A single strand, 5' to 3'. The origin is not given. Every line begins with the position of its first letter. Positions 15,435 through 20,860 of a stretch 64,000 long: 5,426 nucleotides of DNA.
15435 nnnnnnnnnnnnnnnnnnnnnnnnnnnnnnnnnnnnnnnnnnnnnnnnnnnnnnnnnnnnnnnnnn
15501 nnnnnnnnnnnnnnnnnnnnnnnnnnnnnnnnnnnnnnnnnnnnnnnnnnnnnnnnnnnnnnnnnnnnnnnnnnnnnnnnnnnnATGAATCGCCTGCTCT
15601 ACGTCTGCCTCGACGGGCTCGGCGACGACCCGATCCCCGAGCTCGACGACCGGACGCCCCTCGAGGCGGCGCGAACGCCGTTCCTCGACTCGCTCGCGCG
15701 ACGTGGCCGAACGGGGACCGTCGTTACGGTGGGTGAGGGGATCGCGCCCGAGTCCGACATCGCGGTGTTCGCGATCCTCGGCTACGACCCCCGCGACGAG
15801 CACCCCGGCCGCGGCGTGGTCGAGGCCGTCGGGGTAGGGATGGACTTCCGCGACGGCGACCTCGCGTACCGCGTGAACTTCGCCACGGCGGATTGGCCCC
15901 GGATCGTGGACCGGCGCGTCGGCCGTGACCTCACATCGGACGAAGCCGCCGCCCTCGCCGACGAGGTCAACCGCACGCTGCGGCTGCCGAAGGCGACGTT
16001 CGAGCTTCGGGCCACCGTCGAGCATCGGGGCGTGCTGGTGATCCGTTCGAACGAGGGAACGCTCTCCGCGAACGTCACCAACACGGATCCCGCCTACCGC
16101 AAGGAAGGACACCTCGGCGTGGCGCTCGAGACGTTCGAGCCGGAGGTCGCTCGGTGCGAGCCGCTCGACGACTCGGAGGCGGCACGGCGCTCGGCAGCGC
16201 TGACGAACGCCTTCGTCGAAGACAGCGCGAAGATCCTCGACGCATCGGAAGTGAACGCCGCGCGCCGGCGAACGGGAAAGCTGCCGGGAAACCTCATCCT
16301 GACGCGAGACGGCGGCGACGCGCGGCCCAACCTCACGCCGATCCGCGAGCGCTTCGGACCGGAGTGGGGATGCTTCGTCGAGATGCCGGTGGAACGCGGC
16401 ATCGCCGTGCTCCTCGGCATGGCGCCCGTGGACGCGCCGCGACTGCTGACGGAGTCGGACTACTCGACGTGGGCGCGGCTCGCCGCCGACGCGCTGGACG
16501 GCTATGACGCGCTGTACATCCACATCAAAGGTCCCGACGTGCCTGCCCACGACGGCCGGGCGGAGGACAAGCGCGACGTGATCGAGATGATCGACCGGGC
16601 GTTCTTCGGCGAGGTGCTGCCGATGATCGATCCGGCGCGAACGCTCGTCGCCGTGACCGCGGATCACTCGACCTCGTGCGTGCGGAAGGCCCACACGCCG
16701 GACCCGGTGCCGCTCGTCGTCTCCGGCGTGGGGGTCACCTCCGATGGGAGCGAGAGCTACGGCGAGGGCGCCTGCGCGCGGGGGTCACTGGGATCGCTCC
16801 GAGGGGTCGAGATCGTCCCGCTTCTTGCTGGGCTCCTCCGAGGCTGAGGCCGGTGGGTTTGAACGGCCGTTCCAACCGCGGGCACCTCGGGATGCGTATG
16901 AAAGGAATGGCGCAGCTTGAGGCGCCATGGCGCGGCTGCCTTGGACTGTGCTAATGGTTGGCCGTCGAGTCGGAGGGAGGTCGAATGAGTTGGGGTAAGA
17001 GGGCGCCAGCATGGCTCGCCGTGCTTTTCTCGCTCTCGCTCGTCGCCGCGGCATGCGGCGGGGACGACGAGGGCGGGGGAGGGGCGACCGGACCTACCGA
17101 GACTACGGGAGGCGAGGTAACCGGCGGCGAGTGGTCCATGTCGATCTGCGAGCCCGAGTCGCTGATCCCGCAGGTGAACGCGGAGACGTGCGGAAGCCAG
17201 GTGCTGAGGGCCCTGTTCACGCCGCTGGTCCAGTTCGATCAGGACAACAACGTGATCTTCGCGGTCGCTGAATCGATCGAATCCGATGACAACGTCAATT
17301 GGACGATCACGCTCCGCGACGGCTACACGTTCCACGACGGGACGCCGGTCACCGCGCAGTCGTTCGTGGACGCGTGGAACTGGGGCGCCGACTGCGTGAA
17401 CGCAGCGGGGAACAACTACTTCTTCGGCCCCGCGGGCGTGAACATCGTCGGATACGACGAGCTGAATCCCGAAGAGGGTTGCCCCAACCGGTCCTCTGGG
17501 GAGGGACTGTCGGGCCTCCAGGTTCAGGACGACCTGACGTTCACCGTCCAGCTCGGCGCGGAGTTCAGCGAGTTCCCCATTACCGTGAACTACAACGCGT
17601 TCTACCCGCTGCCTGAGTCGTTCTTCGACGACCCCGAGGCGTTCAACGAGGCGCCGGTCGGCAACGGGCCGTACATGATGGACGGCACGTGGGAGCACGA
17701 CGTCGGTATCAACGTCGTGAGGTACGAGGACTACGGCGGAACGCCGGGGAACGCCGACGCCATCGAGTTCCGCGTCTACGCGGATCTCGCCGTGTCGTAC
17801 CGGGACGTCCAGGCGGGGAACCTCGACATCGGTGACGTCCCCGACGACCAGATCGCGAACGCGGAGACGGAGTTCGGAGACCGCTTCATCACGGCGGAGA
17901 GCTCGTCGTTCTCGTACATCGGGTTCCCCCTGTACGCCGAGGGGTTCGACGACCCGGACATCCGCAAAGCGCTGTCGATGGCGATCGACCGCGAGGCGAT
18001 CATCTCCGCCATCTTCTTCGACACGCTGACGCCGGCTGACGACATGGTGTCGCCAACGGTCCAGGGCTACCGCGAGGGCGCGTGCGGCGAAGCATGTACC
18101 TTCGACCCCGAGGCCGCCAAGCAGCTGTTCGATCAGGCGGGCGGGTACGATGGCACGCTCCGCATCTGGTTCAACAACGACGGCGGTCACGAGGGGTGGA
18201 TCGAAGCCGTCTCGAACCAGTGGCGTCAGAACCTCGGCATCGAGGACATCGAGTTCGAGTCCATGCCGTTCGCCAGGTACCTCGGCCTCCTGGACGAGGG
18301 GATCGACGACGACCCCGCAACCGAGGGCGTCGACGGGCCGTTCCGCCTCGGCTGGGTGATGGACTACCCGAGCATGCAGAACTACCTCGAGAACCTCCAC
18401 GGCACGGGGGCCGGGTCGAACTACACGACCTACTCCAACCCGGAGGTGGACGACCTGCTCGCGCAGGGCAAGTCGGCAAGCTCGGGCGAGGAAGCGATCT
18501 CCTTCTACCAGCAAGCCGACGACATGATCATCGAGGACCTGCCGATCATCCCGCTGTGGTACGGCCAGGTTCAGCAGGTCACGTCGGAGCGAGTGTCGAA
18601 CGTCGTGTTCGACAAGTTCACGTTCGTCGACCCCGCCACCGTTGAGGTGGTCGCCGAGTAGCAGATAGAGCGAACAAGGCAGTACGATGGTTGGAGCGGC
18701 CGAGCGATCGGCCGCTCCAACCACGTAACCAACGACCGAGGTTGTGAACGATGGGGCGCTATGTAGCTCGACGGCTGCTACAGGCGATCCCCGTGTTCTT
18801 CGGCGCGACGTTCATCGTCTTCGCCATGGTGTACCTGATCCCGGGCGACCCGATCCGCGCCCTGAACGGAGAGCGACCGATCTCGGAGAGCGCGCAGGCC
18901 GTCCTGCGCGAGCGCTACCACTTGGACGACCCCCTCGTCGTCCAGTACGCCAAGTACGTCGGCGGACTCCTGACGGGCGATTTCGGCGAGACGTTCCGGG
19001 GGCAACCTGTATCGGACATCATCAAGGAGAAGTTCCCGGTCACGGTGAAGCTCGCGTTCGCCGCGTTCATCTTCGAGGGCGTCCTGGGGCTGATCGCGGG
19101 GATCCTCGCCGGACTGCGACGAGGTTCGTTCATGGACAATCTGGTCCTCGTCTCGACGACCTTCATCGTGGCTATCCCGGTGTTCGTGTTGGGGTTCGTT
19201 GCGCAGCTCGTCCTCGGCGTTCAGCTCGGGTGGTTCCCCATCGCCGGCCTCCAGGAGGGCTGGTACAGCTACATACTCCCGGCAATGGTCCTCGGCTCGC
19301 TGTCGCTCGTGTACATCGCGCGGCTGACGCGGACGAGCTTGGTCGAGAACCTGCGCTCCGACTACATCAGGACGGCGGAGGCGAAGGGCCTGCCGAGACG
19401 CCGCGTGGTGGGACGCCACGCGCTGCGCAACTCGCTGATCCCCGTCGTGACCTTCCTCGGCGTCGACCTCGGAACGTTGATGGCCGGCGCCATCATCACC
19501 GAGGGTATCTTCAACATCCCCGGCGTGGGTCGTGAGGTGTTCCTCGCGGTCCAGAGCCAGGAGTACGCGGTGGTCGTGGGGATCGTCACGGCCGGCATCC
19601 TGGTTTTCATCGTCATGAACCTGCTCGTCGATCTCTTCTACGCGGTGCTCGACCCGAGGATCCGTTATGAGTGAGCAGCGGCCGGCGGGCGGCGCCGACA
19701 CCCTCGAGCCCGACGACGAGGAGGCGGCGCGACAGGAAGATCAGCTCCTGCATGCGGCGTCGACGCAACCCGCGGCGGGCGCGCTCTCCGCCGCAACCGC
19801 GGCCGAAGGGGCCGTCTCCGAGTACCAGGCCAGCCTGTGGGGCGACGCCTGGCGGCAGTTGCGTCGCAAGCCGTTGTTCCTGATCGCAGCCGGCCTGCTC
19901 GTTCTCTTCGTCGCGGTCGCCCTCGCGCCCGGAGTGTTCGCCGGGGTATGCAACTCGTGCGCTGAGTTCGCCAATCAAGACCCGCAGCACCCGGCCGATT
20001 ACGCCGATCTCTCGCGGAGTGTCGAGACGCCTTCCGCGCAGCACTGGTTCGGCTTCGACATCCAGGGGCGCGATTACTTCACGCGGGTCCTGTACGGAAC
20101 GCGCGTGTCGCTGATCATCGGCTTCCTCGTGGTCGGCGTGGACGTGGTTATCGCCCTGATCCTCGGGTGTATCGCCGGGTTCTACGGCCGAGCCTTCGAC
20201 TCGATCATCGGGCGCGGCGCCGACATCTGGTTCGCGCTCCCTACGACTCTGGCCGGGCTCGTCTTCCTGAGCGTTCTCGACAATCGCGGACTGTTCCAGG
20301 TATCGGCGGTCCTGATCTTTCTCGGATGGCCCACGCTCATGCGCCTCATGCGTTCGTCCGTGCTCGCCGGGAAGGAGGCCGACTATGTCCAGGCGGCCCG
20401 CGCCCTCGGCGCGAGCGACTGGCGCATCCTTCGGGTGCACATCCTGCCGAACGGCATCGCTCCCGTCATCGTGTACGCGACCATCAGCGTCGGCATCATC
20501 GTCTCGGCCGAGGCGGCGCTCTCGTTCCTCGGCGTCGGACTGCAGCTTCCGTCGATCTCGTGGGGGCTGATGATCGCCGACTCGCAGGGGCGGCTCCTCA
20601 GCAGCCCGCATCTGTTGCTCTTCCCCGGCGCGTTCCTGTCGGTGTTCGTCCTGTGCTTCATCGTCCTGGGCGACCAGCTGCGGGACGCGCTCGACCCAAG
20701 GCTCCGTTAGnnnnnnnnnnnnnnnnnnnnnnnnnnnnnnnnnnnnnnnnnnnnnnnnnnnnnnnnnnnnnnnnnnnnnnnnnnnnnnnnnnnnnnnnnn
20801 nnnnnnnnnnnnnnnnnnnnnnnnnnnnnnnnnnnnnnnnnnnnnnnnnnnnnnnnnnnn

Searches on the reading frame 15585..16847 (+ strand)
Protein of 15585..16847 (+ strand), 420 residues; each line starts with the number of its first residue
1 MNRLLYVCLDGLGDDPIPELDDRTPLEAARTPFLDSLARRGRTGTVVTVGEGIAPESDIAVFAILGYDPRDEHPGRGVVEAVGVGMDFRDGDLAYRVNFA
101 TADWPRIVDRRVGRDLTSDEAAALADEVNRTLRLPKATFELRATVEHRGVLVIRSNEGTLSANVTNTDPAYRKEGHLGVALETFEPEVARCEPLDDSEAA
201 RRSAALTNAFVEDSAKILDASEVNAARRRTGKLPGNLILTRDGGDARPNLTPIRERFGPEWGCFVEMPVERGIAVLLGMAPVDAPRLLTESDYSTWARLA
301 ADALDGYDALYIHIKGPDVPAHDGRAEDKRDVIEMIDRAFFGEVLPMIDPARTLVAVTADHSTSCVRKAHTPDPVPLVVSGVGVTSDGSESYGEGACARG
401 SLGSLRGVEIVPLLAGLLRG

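Call 76: search_protein_families(library=pfam, proteins=[window:15585-16847:+], max_evalue=0.00001)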
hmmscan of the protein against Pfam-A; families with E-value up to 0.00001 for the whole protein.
window:15585-16847:+ (420 aa): 2 families
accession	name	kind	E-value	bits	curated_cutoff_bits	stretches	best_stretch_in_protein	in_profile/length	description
PF10143.14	PhosphMutase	-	1.4e-45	155.7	21.5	1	38-224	1-170/170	2,3-bisphosphoglycerate-independent phosphoglycerate mutase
PF01676.23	Metalloenzyme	-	9.4e-27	94.5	24.3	1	4-410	3-245/252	Metalloenzyme superfamily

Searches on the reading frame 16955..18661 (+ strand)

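Call 76: search_protein_families(library=pfam, proteins=[window:16955-18661:+], max_evalue=0.00001)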
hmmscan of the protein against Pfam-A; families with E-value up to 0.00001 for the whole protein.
window:16955-18661:+ (568 aa): 1 family
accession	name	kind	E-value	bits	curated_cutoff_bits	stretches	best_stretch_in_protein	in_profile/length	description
PF00496.27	SBP_bac_5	-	8e-64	216.5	32.4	1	103-487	5-366/368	Bacterial extracellular solute-binding proteins, family 5 Middle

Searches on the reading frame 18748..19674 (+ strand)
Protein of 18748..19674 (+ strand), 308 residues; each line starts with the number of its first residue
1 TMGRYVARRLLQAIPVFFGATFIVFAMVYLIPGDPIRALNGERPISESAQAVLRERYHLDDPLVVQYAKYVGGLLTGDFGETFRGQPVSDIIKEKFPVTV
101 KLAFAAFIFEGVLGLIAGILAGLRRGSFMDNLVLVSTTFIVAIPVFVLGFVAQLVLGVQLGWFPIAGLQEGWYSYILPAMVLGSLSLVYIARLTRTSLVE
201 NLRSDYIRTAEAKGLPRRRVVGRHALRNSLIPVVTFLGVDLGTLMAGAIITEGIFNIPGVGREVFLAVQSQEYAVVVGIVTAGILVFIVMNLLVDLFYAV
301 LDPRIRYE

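Call 76: search_protein_families(library=pfam, proteins=[window:18748-19674:+], max_evalue=0.00001)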
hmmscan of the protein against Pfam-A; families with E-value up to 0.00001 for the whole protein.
window:18748-19674:+ (308 aa): 2 families
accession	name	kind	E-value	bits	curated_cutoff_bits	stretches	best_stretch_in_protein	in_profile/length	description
PF00528.27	BPD_transp_1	-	1.6e-39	136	26.4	1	114-306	1-183/184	Binding-protein-dependent transport system inner membrane component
PF19300.4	BPD_transp_1_N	-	1.5e-10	41.7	23.8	1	2-102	1-113/114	Binding-prot-dependent transport system membrane comp, N-term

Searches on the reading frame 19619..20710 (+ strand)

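Call 76: search_protein_families(library=pfam, proteins=[window:19619-20710:+], max_evalue=0.00001)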
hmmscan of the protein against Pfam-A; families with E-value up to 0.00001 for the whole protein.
window:19619-20710:+ (363 aa): 2 families
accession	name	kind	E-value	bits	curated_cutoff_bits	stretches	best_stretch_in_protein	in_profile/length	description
PF00528.27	BPD_transp_1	-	1.9e-30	106.4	26.4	1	180-363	2-183/184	Binding-protein-dependent transport system inner membrane component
PF12911.12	OppC_N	-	6.1e-08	32.9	23.9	1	72-107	1-36/53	N-terminal TM domain of oligopeptide transport permease C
